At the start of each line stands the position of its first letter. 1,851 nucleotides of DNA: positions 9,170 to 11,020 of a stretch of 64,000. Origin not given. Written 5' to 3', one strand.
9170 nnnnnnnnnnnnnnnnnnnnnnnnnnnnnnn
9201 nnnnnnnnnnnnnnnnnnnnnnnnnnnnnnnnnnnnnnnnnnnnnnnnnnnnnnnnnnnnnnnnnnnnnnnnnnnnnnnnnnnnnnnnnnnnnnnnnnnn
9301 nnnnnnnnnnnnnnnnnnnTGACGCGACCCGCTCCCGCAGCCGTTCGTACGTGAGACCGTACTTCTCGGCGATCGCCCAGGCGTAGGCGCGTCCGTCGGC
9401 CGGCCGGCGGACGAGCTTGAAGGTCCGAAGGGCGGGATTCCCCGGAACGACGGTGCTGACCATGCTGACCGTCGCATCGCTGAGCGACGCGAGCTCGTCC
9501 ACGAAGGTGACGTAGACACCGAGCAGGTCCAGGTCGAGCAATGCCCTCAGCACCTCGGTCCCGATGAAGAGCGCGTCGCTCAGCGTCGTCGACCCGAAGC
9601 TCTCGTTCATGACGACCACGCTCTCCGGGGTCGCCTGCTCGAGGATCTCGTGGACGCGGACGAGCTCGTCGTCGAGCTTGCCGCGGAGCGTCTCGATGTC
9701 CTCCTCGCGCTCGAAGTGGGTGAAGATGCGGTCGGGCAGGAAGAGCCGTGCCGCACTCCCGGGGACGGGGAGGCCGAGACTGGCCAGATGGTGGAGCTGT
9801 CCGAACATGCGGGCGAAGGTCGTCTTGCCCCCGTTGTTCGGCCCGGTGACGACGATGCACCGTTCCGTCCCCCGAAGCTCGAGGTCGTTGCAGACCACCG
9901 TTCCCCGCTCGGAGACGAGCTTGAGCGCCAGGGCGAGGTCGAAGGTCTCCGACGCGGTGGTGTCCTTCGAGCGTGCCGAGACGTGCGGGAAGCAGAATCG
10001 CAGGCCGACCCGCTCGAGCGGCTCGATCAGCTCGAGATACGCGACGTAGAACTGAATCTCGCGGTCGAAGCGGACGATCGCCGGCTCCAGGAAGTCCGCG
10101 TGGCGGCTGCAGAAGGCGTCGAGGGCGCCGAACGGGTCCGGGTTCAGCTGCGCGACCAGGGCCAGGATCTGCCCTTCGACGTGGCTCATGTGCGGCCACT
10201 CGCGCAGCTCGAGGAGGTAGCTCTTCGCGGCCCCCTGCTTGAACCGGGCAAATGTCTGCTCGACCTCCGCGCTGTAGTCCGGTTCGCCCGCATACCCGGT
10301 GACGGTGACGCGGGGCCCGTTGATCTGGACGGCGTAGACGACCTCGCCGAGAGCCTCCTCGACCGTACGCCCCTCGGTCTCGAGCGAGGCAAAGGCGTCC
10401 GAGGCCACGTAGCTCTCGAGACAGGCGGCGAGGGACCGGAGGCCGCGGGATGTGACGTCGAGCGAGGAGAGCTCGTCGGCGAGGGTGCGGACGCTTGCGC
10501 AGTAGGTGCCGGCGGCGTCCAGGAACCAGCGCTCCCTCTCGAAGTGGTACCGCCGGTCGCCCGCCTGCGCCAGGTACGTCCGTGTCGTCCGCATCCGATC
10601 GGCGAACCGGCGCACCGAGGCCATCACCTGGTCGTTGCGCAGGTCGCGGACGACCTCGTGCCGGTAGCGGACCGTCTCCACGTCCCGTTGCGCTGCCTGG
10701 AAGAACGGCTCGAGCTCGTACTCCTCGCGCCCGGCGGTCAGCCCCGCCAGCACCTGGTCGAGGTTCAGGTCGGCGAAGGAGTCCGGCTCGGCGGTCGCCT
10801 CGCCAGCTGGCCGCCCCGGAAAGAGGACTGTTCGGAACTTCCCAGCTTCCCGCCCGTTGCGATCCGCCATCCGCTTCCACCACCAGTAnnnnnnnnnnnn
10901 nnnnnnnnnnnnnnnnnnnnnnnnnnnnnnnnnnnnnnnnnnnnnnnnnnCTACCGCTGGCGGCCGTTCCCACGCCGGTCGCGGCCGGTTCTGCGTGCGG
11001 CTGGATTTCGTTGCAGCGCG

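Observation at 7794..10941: Tandem MutS-domain-V paralogs with Asn-Glu Walker B under a fluoride riboswitch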

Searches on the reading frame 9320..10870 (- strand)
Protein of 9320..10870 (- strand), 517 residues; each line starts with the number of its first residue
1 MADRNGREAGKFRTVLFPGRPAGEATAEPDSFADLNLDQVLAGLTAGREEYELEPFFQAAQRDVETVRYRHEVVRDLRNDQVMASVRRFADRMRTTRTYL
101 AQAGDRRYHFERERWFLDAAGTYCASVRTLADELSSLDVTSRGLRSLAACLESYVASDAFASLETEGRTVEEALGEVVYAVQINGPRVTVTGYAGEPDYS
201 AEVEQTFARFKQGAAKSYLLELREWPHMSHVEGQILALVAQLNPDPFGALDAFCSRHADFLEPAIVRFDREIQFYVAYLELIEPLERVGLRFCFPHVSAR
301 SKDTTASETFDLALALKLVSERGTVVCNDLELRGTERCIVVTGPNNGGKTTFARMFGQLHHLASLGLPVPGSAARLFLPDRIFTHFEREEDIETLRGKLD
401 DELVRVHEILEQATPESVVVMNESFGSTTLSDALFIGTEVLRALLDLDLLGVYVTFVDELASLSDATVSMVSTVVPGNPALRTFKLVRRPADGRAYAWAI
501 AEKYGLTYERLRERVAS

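Call 4: search_protein_families(library=pfam, proteins=[window:9320-10870:-], max_evalue=0.01)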
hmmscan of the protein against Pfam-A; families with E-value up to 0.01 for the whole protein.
window:9320-10870:- (517 aa): 1 family
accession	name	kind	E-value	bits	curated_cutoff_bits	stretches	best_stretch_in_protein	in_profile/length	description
PF00488.27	MutS_V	-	4.1e-16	60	30.2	1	339-471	1-134/188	MutS domain V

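Call 5: search_protein_families(library=ncbifam, proteins=[window:9320-10870:-], max_evalue=0.01)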
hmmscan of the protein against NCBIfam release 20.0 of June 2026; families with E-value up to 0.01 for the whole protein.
window:9320-10870:- (517 aa): 4 families
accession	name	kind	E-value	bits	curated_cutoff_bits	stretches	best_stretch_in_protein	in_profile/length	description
NF003810.1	PRK05399.1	equivalog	1.8e-20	73.3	480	1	322-469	587-737/793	DNA mismatch repair protein MutS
TIGR01070.1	mutS1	equivalog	1e-16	60.5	641.7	1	323-468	579-725/840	DNA mismatch repair protein MutS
TIGR01069.2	mutS2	equivalog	1.1e-12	47.1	400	1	321-507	314-500/790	endonuclease MutS2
NF052383.1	ATPase_KamC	equivalog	1.8e-09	36.9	300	1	294-459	268-430/508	lysine 5,6-aminomutase reactivase ATPase KamC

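Call 15: find_homologous_proteins(query=window:9320-10870:-, max_evalue=0.00001)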
Query window:9320-10870:- (517 aa): 7981 proteins with E <= 0.00001 among 8000 candidates; the best 120 are listed.
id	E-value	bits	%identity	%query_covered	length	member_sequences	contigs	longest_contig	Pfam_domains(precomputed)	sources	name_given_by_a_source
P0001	0.0e+0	1148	100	100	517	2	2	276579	PF00488.28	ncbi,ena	-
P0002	1.6e-275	932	82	100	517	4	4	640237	PF00488.28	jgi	jgi:hypothetical protein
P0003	4.1e-275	931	83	100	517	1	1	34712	PF00488.28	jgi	jgi:DNA mismatch repair protein MutS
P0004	7.2e-219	746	66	100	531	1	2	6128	PF00488.28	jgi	jgi:DNA mismatch repair protein MutS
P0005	1.1e-217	742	66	100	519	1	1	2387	PF00488.28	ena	-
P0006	2.8e-217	740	66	100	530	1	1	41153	PF00488.28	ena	-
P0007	1.7e-216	738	65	100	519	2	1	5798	PF00488.28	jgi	jgi:DNA mismatch repair protein MutS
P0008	1.9e-215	734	66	100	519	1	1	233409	PF00488.28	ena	-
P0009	1.1e-213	729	65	99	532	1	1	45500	PF00488.28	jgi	jgi:DNA mismatch repair protein MutS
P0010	2.5e-212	724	65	100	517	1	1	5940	PF00488.28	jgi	jgi:DNA mismatch repair protein MutS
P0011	2.5e-211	721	66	98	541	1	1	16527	PF00488.28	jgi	jgi:hypothetical protein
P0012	3.4e-211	720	64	99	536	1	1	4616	PF00488.28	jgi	jgi:DNA mismatch repair protein MutS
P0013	1.2e-210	718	66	98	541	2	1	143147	PF00488.28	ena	-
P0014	2.9e-210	717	64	98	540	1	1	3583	PF00488.28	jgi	jgi:DNA mismatch repair protein MutS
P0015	6.8e-210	716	63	100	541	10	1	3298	PF00488.28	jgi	jgi:DNA mismatch repair protein MutS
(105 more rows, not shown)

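Call 21: search_solved_structures(query=window:9320-10870:-, max_evalue=0.001, show_alignments=2)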
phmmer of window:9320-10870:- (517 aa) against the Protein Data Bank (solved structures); distinct sequences matched with E-value up to 0.001: 37.
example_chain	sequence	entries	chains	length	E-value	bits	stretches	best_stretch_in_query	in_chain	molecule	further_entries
7vuf_B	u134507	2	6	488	2.4e-15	59.4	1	326-512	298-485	Endonuclease MutS2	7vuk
5x9w_A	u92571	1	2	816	2.4e-13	52.9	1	327-511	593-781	DNA mismatch repair protein MutS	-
5yk4_A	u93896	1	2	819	2.4e-13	52.8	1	327-511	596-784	DNA mismatch repair protein MutS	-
3thw_B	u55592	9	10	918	1.6e-12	50.2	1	317-460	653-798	DNA mismatch repair protein Msh3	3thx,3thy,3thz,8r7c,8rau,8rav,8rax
1ewr_A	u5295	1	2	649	1.7e-12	50.1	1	318-464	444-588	DNA MISMATCH REPAIR PROTEIN MUTS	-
8olx_B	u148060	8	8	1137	2.2e-12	49.7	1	317-460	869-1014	DNA mismatch repair protein Msh3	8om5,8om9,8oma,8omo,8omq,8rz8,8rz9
8r7v_B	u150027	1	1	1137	2.2e-12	49.7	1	317-460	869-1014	DNA mismatch repair protein Msh3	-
1ewq_A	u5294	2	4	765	2.3e-12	49.6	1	318-464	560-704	DNA MISMATCH REPAIR PROTEIN MUTS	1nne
1fw6_A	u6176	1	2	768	2.3e-12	49.6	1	318-464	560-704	DNA MISMATCH REPAIR PROTEIN MUTS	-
8rb1_B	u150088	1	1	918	4.1e-12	48.8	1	317-460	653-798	DNA mismatch repair protein Msh3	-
3k0s_A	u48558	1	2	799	4.3e-12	48.7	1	325-508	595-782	DNA mismatch repair protein mutS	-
5akb_A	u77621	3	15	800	5e-12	48.5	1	325-509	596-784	DNA MISMATCH REPAIR PROTEIN MUTS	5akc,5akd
8r7e_B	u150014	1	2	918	5.5e-12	48.4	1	317-460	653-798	DNA mismatch repair protein Msh3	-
7ai6_A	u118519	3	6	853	5.5e-12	48.4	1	325-509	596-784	DNA mismatch repair protein MutS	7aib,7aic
8rz7_B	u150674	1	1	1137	7.6e-12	47.9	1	317-460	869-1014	DNA mismatch repair protein Msh3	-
7qv3_v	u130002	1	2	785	5.5e-10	41.8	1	324-461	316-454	Endonuclease MutS2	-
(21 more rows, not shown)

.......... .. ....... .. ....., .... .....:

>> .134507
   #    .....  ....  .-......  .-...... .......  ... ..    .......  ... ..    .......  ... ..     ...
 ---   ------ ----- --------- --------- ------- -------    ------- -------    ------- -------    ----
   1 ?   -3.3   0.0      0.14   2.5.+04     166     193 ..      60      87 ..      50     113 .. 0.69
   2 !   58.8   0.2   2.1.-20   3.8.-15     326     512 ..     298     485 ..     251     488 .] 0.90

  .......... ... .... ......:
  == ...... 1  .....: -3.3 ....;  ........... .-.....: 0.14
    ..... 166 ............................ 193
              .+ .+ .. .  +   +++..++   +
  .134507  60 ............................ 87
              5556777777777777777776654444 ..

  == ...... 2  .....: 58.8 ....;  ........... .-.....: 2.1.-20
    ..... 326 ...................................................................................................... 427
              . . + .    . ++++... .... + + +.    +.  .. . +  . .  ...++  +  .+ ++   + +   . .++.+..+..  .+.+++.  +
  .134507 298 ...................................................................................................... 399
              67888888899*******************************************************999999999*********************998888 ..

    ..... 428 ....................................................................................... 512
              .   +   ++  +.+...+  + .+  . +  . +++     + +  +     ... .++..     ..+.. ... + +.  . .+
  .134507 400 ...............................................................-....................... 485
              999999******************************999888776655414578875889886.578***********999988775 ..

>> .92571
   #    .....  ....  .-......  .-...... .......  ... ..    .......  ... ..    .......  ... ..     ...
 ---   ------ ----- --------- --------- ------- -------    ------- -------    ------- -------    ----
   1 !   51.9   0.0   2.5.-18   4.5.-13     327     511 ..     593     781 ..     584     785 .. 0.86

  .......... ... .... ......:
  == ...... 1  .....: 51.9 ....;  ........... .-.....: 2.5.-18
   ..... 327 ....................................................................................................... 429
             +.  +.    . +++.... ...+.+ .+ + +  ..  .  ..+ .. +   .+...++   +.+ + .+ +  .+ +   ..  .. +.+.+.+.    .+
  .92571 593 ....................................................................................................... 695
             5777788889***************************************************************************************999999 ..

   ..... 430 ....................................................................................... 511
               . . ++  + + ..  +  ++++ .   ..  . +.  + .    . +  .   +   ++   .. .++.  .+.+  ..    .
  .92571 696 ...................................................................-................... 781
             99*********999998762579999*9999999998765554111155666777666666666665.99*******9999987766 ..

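Call 31: search_protein_representatives(protein=window:9320-10870:-)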
Query: 517 residues. Proteins with E-value up to 0.001 (for the whole library): 11397; up to 1e-10: 3507; up to 1e-30: 1127. The best 150 are listed.
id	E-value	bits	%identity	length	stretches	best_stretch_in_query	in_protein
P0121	1.9e-187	640.2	61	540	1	24-517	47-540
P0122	1.8e-186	637.0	59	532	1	8-516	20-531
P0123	1.5e-183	627.4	61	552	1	14-516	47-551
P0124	8.4e-170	582.1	57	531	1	15-517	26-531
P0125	8.7e-163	558.9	55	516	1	13-517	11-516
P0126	2.2e-161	554.3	51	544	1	6-515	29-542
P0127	7.2e-159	546.0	50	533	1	12-516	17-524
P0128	2.6e-157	540.9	55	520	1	18-516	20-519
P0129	4.1e-157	540.2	51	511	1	12-517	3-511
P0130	6.1e-156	536.4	53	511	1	16-515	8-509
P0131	8.1e-156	535.9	53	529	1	28-515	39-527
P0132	4.2e-155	533.6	52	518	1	27-516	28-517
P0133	1.4e-153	528.6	52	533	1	23-516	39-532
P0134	2.3e-153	527.8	51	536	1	10-516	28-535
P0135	1.4e-151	522.0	52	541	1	22-515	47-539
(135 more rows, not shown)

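Call 34: find_related_loci(query=A1, collection=genome_contigs, flank=4000)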
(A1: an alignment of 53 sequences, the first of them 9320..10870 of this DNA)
Query A1 (517 aa) in genome_contigs; peptide patterns used: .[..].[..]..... (x = any residue, [..] = any of these).
600 stretches matched a pattern (row limit reached: there are more); 596 encode a relative of the query (tblastn E <= 1e-3); the best 80 are kept; 80 distinct loci.
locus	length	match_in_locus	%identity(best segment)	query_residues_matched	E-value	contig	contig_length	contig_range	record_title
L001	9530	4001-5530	66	11-517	0e+0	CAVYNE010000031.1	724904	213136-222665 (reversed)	MAG: uncultured Actinomycetes bacterium isolate MFD05705.bin.2.99 genome assembly, contig: contig_4896, whole genome sho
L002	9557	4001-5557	60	4-517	0e+0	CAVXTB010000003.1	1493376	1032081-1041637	MAG: uncultured Actinomycetes bacterium isolate MFD04944.bin.2.197 genome assembly, contig: contig_16062, whole genome s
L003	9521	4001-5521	61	11-515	0e+0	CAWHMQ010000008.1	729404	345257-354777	MAG: uncultured Solirubrobacteraceae bacterium isolate MFD09603.bin.1.14 genome assembly, contig: contig_36084, whole ge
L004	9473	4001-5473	63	14-502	0e+0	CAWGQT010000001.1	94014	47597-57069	MAG: uncultured Solirubrobacterales bacterium isolate MFD05502.bin.1.138 genome assembly, contig: contig_15190, whole ge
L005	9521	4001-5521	60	12-516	0e+0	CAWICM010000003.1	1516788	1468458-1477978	MAG: uncultured Solirubrobacterales bacterium isolate MFD09603.bin.1.21 genome assembly, contig: contig_16636, whole gen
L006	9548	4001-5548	59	1-516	0e+0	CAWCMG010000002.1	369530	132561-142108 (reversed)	MAG: uncultured Solirubrobacterales bacterium isolate MFD05502.bin.1.152 genome assembly, contig: contig_14964, whole ge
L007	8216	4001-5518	63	11-515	0e+0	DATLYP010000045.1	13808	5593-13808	MAG TPA_asm: Gaiellaceae bacterium isolate SMAG_U13275 k141_405429, whole genome shotgun sequence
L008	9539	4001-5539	58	7-517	0e+0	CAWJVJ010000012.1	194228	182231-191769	MAG: uncultured Solirubrobacterales bacterium isolate MFD00964.bin.1.13 genome assembly, contig: contig_3375, whole geno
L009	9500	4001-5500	60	8-517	0e+0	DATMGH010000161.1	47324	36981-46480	MAG TPA_asm: Solirubrobacter sp. isolate SMAG_U13484 k141_45010, whole genome shotgun sequence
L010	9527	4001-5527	52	12-517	0e+0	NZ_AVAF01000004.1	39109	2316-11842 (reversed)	MAG: Thermoanaerobacter sp. A7A NODE_106_length_39069_cov_153.890961, whole genome shotgun sequence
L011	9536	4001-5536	58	9-517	0e+0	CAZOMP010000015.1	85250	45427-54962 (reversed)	MAG TPA_asm: uncultured Gaiellales bacterium isolate SRP263991_co5_18 genome assembly, contig: NODE_633_length_85250_cov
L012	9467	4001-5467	58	28-516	0e+0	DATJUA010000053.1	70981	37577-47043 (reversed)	MAG TPA_asm: Solirubrobacteraceae bacterium isolate SMAG_U15034 k141_989639, whole genome shotgun sequence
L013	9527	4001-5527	54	12-517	0e+0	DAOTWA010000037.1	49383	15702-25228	MAG TPA_asm: Anaerolineaceae bacterium isolate H111_98 k127_1536096, whole genome shotgun sequence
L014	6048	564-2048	56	23-517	0e+0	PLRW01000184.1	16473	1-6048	MAG: Actinomycetota bacterium isolate bog_764 73.20120700_S1D.88_contig_58126, whole genome shotgun sequence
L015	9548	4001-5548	56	1-516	0e+0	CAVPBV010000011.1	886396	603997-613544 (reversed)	MAG: uncultured Solirubrobacterales bacterium isolate MFD00008.bin.1.168 genome assembly, contig: contig_5210, whole gen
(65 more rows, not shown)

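Call 49: search_protein_families(library=pfam, alignment_id=A3, max_evalue=0.0001)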
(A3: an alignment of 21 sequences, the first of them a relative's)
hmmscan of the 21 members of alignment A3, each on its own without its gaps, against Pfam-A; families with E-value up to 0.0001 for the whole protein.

A. member 1, L044:2311-3987:+ (559 aa): 4 families
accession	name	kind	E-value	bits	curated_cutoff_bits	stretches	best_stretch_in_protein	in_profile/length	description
PF00350.29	Dynamin_N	-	7.6e-25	88.3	27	1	47-205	1-167/168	Dynamin family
PF01926.29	MMR_HSR1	-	4.4e-09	36.9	21.9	1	47-205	2-113/113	50S ribosome-binding GTPase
PF00009.33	GTP_EFTU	-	6.4e-09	36.1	26.5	1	45-245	4-173/188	Elongation factor Tu GTP binding domain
PF19538.4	DUF6062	-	9.4e-07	28.9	27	0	324-384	115-175/243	Family of unknown function (DUF6062)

B. families by the number of members that match (of 21 scanned): 20 families
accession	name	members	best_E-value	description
PF00350.29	Dynamin_N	6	1.3e-28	Dynamin family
PF00009.33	GTP_EFTU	6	6.1e-11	Elongation factor Tu GTP binding domain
PF01926.29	MMR_HSR1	6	4.4e-09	50S ribosome-binding GTPase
PF07690.21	MFS_1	3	3.5e-31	Major Facilitator Superfamily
PF13191.12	AAA_16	2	1.3e-09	AAA ATPase domain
PF13401.12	AAA_22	2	1e-06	AAA domain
PF00185.30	OTCace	1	3.8e-59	Aspartate/ornithine carbamoyltransferase, Asp/Orn binding domain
PF02729.26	OTCace_N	1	9.6e-49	Aspartate/ornithine carbamoyltransferase, carbamoyl-P binding domain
PF00005.33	ABC_tran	1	1.9e-33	ABC transporter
PF00582.32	Usp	1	5.8e-33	Universal stress protein family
PF13646.12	HEAT_2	1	9.6e-16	HEAT repeats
PF00999.27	Na_H_Exchanger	1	1.1e-15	Sodium/hydrogen exchanger, transmembrane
PF20703.3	nSTAND1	1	6.4e-08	Novel STAND NTPase 1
PF00931.28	NB-ARC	1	8.7e-08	NB-ARC domain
PF19538.4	DUF6062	1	9.4e-07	Family of unknown function (DUF6062)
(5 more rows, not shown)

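Call 50: search_protein_families(library=pfam, alignment_id=A4, max_evalue=0.0001)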
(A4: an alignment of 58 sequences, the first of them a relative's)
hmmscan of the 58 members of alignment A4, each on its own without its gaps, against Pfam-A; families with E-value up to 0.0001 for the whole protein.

A. member 1, L001:7510-9087:+ (526 aa): 1 family
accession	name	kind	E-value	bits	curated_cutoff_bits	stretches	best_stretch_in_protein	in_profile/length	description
PF00488.27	MutS_V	-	3.7e-18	66.6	30.2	1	349-486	2-142/188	MutS domain V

B. families by the number of members that match (of 58 scanned): 22 families
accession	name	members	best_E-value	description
PF02537.21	CRCB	4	2.5e-22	CrcB-like protein, Camphor Resistance (CrcB)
PF02641.20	DUF190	3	1.6e-71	Uncharacterized ACR, COG1993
PF00350.29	Dynamin_N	3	3.1e-26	Dynamin family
PF00009.33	GTP_EFTU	3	1.2e-08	Elongation factor Tu GTP binding domain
PF01926.29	MMR_HSR1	3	4.5e-08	50S ribosome-binding GTPase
PF00113.28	Enolase_C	2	2.8e-109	Enolase, C-terminal TIM barrel domain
PF00571.33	CBS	2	1.1e-63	CBS domain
PF03952.21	Enolase_N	2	1.3e-58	Enolase, N-terminal domain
PF19538.4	DUF6062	2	1.7e-15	Family of unknown function (DUF6062)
PF13191.12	AAA_16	2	6.3e-09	AAA ATPase domain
PF03193.22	RsgA_GTPase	2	1.1e-06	RsgA GTPase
PF00348.22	polyprenyl_synt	1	3.3e-56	Polyprenyl synthetase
PF00300.27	His_Phos_1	1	6.7e-33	Histidine phosphatase superfamily (branch 1)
PF00072.30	Response_reg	1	2.7e-32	Response regulator receiver domain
PF00582.32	Usp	1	3.4e-28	Universal stress protein family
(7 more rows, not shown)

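Call 51: predict_structure(alignment_id=A1)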
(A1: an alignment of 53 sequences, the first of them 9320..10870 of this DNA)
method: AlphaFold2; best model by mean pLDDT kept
length: 517 residues; sequences in the alignment: 53
mean_pLDDT: 89.6   pTM: 0.86
mean pLDDT of the five models: 89.6, 89.3, 89.2, 88.2, 87.8
residues with pLDDT >= 90: 361; 70-90: 103; 50-70: 44; < 50: 9
segments of 3 or more residues with pLDDT < 50: 1-9
pLDDT, mean of each block of 10 residues (from residue 1): 42 81 75 97 96 93 95 98 98 97 93 97 98 97 95 97 98 92 87 73 74 64 67 92 96 97 95 98 98 98 98 97 94 97 85 98 98 98 91 82 94 98 88 95 98 93 94 72 80 70 79 79
secondary structure, 60 per line:
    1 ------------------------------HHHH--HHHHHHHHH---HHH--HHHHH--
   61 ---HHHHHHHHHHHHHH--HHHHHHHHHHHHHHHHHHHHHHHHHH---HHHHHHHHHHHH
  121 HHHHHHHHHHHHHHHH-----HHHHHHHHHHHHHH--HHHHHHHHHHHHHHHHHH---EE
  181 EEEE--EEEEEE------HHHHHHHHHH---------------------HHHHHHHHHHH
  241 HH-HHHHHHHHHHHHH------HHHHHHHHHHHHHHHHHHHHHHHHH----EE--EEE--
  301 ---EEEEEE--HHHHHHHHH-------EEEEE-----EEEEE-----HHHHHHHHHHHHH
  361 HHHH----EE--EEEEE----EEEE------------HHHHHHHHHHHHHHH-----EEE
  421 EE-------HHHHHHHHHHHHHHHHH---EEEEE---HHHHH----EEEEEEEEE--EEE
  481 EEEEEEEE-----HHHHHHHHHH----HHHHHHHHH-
elements in order: H31-34 H37-45 H54-58 H64-77 H80-105 H109-136 H142-155 H158-175 E179-184 E187-192 H199-208 H230-242 H244-256 H263-287 E296-298 E304-309 H312-320 E328-332 E338-342 H348-364 E373-377 E382-385 H398-412 E418-422 H430-446 E450-454 H458-462 E467-475 E478-488 H494-503 H508-516
